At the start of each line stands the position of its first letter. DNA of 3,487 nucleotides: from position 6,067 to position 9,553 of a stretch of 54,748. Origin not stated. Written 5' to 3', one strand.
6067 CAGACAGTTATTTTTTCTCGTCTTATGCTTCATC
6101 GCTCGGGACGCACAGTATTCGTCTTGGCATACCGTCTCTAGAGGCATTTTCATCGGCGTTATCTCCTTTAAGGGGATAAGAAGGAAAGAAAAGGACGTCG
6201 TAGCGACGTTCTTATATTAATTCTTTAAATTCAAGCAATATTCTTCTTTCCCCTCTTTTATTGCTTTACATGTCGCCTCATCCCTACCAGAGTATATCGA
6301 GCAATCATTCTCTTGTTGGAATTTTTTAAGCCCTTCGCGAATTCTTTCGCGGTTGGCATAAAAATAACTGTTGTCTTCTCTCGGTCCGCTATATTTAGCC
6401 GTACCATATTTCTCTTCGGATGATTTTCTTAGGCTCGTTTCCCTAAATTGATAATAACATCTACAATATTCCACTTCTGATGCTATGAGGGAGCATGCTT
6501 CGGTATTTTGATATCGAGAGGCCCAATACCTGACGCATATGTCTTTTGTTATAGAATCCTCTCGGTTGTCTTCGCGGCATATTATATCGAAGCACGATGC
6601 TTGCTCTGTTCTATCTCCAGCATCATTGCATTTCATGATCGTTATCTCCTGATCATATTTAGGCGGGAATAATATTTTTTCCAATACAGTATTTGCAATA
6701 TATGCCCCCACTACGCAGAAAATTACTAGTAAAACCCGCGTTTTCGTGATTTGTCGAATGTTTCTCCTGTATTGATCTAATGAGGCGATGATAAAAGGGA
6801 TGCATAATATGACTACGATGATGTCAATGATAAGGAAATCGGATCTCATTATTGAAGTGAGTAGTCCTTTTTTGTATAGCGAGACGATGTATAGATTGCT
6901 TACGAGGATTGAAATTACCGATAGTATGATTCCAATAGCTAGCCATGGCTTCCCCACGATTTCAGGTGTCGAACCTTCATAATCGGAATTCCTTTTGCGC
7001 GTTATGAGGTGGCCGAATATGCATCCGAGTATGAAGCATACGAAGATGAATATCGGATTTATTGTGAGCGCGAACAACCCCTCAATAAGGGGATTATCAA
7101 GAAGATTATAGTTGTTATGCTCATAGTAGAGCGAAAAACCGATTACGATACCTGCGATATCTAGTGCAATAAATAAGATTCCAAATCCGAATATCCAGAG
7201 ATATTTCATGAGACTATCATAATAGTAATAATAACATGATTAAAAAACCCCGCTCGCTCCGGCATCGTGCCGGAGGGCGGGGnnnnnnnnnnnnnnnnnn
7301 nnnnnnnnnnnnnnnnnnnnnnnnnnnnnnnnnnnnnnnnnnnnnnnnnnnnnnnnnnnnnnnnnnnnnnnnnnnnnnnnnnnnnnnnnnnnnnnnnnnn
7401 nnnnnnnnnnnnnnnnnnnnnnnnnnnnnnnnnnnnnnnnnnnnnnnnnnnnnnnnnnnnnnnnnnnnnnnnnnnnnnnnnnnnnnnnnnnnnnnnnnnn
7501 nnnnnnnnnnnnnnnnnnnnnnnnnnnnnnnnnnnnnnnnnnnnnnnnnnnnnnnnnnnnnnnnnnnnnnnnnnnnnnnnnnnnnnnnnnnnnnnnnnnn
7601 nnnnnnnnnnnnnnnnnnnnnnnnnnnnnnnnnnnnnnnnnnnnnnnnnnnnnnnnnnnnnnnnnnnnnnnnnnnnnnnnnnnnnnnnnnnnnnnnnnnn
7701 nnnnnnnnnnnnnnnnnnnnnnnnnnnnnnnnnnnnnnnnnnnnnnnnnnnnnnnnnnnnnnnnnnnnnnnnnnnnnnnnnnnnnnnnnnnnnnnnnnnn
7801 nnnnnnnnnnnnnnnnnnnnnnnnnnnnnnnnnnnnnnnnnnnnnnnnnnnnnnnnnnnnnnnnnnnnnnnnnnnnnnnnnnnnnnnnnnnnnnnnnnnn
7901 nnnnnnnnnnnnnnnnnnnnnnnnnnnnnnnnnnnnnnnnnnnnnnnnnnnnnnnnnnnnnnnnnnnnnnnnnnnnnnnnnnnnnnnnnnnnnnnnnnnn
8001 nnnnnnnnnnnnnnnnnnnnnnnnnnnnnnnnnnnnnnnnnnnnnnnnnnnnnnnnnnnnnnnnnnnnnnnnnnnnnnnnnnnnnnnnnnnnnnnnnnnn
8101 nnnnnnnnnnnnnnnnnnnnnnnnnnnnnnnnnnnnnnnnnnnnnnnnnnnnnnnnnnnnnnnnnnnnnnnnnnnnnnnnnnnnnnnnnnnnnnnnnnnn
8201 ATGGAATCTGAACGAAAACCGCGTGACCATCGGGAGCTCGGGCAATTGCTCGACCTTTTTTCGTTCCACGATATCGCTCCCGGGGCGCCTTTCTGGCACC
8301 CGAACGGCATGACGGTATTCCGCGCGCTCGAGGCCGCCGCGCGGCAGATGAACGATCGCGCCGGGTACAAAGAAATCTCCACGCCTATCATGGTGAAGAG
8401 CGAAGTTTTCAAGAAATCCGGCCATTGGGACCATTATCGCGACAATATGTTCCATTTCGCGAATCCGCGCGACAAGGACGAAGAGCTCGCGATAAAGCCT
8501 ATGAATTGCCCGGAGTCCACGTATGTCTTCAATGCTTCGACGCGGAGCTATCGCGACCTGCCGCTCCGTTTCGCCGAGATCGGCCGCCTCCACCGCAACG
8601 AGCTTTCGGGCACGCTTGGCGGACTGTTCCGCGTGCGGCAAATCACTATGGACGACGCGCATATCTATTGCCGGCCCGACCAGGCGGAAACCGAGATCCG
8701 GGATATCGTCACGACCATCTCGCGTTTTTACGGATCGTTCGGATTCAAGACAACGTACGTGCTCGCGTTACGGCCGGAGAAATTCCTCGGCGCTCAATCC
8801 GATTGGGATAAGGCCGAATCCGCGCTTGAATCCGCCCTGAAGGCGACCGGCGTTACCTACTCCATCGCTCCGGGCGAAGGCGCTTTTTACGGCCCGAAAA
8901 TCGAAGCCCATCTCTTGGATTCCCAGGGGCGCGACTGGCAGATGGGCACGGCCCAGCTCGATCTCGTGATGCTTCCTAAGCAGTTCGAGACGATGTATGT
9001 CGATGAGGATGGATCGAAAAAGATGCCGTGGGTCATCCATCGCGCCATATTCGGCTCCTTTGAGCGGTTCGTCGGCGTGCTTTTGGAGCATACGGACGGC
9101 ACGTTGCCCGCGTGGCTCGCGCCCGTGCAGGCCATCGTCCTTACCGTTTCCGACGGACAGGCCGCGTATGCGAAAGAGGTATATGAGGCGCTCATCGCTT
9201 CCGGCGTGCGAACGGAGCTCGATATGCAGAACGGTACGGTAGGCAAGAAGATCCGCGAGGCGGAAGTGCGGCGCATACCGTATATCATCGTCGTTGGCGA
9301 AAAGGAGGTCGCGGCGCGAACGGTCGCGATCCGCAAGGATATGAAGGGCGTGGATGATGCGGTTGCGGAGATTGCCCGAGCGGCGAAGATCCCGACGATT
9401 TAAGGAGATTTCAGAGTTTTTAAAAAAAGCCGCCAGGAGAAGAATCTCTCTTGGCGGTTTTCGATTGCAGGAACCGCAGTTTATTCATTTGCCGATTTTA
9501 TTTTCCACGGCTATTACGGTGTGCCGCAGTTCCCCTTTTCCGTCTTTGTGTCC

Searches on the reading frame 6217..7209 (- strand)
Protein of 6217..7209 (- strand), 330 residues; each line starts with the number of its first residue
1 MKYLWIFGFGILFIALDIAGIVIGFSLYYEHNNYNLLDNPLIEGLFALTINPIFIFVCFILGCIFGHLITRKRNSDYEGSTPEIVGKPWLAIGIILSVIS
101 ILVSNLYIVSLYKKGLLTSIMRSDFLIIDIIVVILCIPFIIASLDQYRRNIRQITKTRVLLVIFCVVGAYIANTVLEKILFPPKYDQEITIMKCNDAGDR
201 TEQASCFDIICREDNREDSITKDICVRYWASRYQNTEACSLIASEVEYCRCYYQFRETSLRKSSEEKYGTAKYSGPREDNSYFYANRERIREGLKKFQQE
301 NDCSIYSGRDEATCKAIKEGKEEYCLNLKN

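Call 8: search_protein_families(library=pfam, proteins=[window:6217-7209:-], max_evalue=0.01)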
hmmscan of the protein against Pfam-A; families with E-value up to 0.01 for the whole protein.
window:6217-7209:- (330 aa): 1 family
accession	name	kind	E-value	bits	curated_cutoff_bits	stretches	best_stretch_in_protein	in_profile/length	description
PF03595.22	SLAC1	-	0.0077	15.8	27.9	0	5-184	9-163/331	Voltage-dependent anion channel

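Call 58: search_protein_families(library=pfam, proteins=[window:6217-7209:-], max_evalue=10)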
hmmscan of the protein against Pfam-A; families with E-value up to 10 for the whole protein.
window:6217-7209:- (330 aa): 8 families
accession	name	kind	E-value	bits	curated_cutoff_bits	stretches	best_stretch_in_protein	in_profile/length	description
PF03595.22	SLAC1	-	0.0077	15.8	27.9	1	5-184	9-163/331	Voltage-dependent anion channel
PF22990.1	ABHD16_N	-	0.031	14.7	27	1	63-137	6-82/125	Phosphatidylserine Lipase ABHD16 N-terminal domain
PF03672.18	UPF0154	-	0.042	14.2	27.1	0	160-181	4-27/60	Uncharacterised protein family (UPF0154)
PF06912.16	DUF1275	-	0.05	13.9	25.4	1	48-173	46-170/193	Protein of unknown function (DUF1275)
PF17304.8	OM14_C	-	0.15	13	26.1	1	128-187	10-69/70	Mitochondrial outer membrane protein OM14, C-terminal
PF02706.20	Wzz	-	1.7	9.4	25.5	1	152-198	10-54/91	Chain length determinant protein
PF00335.26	Tetraspanin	-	3.2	7.8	32.1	1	52-166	9-104/225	Tetraspanin family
PF10754.15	DUF2569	-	4.4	8.2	26.5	1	89-186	10-111/143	Protein of unknown function (DUF2569)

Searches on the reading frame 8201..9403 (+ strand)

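Call 8: search_protein_families(library=pfam, proteins=[window:8201-9403:+], max_evalue=0.01)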
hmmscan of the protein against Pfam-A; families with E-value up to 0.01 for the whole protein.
window:8201-9403:+ (400 aa): 2 families
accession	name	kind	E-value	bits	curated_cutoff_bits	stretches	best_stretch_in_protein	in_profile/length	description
PF00587.30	tRNA-synt_2b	-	1.7e-43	149.2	29.3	1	90-297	5-178/179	tRNA synthetase class II core domain (G, H, P, S and T)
PF03129.25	HGTP_anticodon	-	2.9e-17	63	21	1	310-380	1-74/94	Anticodon binding domain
